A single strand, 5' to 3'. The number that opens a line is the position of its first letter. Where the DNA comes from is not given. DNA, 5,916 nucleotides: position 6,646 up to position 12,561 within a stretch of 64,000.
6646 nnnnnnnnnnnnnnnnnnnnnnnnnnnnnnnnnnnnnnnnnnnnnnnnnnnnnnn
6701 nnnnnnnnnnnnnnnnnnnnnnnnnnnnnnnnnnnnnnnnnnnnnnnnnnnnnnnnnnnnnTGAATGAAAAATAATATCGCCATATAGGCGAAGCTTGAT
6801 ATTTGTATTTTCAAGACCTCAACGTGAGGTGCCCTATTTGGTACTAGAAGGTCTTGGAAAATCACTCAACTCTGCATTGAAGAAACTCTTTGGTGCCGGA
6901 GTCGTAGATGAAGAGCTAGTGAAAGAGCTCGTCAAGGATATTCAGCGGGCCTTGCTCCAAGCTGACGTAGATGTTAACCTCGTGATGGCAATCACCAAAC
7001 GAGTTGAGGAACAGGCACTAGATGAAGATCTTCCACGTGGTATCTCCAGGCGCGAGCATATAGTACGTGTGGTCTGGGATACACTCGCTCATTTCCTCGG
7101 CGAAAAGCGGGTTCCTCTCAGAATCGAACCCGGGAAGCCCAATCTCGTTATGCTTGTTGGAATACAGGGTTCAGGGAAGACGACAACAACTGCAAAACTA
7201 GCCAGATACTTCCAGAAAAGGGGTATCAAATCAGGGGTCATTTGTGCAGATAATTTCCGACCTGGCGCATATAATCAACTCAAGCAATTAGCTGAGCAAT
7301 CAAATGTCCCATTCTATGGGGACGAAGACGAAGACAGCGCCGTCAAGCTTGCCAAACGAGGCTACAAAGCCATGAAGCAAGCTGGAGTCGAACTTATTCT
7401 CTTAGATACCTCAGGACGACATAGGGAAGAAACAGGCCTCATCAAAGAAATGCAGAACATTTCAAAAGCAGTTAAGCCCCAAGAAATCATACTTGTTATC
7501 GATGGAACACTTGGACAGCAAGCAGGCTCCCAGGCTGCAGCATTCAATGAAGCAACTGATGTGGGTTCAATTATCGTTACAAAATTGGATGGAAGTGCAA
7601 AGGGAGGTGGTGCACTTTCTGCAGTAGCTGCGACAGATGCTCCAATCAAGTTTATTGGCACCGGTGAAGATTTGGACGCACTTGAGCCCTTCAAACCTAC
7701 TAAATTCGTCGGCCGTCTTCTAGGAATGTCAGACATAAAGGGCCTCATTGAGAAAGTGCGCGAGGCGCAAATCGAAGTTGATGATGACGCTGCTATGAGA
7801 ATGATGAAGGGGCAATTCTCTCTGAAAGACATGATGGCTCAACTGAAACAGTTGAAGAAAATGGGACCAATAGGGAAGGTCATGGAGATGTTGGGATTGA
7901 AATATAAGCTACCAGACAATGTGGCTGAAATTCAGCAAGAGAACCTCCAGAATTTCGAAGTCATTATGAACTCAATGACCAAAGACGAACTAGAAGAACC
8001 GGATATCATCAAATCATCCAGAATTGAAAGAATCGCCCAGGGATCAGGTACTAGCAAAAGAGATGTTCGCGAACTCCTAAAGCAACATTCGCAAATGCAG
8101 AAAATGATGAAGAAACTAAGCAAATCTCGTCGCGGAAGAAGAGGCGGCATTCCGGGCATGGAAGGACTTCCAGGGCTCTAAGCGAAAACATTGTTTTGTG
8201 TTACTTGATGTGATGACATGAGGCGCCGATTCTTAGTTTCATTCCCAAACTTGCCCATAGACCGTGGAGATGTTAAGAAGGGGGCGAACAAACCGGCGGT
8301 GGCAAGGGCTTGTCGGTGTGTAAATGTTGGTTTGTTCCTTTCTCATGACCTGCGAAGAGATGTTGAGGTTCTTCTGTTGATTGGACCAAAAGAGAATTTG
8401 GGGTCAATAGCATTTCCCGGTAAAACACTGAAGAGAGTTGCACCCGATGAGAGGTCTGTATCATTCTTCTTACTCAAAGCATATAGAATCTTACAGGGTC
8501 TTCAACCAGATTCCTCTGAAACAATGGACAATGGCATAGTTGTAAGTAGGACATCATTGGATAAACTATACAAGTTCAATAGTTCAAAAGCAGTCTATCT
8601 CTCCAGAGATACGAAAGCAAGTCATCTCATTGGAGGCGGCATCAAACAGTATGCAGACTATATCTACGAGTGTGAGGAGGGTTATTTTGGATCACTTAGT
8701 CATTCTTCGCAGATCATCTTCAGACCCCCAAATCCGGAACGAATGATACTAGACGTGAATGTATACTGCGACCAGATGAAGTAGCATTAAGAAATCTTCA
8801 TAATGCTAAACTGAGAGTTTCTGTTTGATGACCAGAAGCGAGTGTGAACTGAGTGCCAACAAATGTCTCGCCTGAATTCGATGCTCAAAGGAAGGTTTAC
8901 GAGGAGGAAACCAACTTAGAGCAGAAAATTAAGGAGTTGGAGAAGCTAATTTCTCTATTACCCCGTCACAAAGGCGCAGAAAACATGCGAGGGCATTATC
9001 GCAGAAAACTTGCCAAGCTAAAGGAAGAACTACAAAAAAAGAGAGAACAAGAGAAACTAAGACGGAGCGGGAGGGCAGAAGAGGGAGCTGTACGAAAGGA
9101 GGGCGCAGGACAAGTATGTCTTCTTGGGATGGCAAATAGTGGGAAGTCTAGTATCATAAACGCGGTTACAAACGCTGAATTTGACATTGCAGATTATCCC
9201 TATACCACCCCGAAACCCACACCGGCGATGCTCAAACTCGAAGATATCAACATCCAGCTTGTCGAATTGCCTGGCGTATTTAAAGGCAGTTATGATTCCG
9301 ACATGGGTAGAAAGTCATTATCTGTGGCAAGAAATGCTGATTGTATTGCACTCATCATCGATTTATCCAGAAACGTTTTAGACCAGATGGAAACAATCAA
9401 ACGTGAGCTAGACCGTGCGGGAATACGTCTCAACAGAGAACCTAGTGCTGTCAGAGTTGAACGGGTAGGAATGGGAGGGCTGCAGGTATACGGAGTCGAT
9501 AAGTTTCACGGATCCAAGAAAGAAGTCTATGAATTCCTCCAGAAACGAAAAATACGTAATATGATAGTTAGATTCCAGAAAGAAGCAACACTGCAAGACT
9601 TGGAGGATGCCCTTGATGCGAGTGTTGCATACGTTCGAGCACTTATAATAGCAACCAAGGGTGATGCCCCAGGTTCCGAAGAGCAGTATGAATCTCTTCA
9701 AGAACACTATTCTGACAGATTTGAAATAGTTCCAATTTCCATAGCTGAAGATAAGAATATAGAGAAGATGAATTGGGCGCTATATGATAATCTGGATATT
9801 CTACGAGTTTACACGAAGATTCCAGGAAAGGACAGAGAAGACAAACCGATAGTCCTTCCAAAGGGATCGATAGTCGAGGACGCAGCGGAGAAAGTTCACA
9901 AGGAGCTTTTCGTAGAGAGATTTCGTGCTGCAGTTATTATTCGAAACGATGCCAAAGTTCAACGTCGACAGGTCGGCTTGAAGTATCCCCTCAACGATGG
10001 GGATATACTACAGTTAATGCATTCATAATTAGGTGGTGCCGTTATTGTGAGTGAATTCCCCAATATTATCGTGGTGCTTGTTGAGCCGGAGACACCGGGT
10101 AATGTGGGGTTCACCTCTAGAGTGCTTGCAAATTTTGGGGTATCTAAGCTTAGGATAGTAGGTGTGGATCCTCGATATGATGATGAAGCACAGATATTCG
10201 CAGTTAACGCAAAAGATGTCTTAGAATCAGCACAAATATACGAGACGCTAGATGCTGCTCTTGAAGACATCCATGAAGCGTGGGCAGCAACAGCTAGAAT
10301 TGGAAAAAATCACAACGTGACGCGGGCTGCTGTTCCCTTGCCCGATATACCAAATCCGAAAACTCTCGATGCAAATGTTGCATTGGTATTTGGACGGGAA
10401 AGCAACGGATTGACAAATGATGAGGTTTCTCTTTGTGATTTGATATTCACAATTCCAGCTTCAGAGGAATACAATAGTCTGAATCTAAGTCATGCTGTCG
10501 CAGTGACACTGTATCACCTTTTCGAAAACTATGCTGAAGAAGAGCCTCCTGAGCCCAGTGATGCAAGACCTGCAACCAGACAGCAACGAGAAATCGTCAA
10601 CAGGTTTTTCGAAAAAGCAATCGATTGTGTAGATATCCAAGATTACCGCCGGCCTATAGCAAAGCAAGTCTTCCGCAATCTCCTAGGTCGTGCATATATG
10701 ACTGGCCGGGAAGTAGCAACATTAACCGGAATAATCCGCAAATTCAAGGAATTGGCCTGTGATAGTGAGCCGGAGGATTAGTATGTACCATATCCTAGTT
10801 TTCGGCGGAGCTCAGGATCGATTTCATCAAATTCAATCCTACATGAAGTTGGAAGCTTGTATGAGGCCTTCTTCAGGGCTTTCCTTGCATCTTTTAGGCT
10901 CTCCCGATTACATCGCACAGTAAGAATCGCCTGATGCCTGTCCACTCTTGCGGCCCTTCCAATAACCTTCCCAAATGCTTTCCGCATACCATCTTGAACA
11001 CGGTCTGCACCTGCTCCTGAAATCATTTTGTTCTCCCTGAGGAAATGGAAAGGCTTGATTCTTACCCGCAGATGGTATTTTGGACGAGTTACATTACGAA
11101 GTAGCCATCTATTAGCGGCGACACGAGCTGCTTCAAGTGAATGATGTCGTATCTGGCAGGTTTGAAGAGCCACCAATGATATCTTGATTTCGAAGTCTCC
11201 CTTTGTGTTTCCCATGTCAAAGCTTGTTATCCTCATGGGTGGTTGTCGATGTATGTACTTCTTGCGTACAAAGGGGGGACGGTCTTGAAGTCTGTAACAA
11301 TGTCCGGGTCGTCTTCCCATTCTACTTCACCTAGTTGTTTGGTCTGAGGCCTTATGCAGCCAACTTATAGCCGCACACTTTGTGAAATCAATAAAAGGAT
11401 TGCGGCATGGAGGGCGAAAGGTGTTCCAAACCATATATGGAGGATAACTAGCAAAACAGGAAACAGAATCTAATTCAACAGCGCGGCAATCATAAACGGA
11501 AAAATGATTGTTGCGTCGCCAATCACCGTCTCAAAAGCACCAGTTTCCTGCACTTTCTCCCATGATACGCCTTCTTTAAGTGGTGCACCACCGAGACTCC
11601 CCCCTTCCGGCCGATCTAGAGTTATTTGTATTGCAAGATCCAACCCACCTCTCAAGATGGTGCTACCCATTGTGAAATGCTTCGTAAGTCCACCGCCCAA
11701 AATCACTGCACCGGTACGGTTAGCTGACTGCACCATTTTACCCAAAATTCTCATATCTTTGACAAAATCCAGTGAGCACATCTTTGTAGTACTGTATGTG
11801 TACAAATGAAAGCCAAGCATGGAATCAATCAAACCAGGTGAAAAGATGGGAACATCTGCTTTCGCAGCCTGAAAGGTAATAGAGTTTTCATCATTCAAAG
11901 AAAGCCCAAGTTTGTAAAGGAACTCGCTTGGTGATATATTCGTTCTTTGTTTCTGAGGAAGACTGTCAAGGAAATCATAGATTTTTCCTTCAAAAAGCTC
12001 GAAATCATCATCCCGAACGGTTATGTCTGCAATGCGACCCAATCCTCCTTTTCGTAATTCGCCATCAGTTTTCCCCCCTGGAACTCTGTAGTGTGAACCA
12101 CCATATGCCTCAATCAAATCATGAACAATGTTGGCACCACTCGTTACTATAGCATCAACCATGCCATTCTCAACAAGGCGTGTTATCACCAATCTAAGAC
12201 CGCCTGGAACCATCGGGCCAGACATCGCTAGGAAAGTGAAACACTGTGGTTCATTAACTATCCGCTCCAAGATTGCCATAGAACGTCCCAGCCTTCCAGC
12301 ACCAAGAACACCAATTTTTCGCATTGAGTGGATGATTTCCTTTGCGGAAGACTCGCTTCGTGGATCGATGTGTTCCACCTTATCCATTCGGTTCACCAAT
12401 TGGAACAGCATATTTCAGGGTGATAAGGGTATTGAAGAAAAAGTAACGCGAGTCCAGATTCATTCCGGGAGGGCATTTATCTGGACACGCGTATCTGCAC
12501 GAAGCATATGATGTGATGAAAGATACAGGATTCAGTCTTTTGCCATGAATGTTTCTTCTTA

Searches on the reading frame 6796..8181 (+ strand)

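Call 72: search_protein_families(library=pfam, proteins=[window:6796-8181:+], max_evalue=0.00001)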
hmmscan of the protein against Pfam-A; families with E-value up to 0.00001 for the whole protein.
window:6796-8181:+ (461 aa): 3 families
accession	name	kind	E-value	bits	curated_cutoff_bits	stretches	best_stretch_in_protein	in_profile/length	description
PF00448.28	SRP54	-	1.7e-72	243.6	22.7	1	115-310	1-196/196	SRP54-type protein, GTPase domain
PF02978.25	SRP_SPB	-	2.1e-30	105.4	27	1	340-438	1-91/91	Signal peptide binding domain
PF02881.24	SRP54_N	-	1.3e-16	61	22.4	1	20-97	1-75/75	SRP54-type protein, helical bundle domain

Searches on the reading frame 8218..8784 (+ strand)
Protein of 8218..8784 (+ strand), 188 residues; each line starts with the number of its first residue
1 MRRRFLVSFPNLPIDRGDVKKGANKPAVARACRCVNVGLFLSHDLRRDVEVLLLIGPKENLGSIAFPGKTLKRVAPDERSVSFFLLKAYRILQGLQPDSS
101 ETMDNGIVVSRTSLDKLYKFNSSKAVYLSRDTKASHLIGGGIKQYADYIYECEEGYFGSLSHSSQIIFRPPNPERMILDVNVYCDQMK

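Call 72: search_protein_families(library=pfam, proteins=[window:8218-8784:+], max_evalue=0.00001)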
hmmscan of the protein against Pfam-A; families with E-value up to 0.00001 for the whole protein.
window:8218-8784:+ (188 aa): 1 family
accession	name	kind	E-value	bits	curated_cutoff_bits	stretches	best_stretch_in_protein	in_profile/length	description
PF04013.17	Methyltrn_RNA_2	-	7.3e-14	52.4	25.5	1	32-128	33-131/198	Putative SAM-dependent RNA methyltransferase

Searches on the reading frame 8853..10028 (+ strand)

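Call 72: search_protein_families(library=pfam, proteins=[window:8853-10028:+], max_evalue=0.00001)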
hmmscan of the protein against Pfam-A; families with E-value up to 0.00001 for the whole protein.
window:8853-10028:+ (391 aa): 4 families
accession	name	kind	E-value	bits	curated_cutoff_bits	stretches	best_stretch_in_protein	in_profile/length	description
PF01926.29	MMR_HSR1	-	1.4e-17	64.3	21.9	1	87-186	1-100/113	50S ribosome-binding GTPase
PF16897.10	MMR_HSR1_Xtn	-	1.4e-13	51.1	35.2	1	208-315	2-105/106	C-terminal region of MMR_HSR1 domain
PF02421.24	FeoB_N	-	4.8e-10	39.6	27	1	87-170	2-87/156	Ferrous iron transport protein B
PF02824.27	TGS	-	9.3e-10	38.8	22.2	1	318-388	2-58/60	TGS domain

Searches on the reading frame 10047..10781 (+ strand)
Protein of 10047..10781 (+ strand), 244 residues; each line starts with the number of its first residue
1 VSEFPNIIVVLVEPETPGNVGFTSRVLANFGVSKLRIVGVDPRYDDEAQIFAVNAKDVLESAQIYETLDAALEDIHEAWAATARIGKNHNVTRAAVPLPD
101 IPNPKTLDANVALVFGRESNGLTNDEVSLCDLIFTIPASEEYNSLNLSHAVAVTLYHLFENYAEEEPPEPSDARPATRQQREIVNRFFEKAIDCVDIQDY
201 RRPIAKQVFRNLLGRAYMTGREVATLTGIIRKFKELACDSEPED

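Call 72: search_protein_families(library=pfam, proteins=[window:10047-10781:+], max_evalue=0.00001)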
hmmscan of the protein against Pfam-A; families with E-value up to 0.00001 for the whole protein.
window:10047-10781:+ (244 aa): 1 family
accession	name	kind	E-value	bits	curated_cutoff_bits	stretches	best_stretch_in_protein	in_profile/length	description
PF00588.24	SpoU_methylase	-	6.3e-30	104.6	29.7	1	7-156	2-142/142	SpoU rRNA Methylase family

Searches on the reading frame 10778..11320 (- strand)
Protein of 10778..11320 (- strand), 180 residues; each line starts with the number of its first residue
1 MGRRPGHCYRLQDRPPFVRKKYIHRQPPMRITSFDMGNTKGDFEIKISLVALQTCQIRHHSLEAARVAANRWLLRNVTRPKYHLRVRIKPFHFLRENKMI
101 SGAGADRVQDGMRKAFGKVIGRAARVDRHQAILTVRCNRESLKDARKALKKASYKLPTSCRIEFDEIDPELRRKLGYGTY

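Call 72: search_protein_families(library=pfam, proteins=[window:10778-11320:-], max_evalue=0.00001)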
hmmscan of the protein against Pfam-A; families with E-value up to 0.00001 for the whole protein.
window:10778-11320:- (180 aa): 1 family
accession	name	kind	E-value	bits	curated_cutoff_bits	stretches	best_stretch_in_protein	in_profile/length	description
PF00252.24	Ribosomal_L16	-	5.3e-28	98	27.9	1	16-162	5-131/132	Ribosomal protein L16p/L10e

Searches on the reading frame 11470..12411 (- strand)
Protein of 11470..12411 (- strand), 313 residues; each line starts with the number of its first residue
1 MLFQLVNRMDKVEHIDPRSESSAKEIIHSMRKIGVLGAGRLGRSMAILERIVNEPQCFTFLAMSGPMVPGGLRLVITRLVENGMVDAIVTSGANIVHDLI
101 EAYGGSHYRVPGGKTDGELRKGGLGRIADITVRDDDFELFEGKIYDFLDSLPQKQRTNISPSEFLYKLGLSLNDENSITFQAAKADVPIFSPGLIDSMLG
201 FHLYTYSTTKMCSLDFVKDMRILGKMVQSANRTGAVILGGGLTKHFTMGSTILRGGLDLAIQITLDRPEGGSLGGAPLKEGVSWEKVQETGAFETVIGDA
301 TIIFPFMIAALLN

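Call 73: search_protein_families(library=pfam, proteins=[window:11470-12411:-], max_evalue=0.00001)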
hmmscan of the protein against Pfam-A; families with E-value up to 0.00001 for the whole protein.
window:11470-12411:- (313 aa): 1 family
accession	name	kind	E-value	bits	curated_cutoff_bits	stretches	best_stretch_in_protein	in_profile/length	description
PF01916.23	DS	-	3.7e-87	292.7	27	1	25-310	1-287/288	Deoxyhypusine synthase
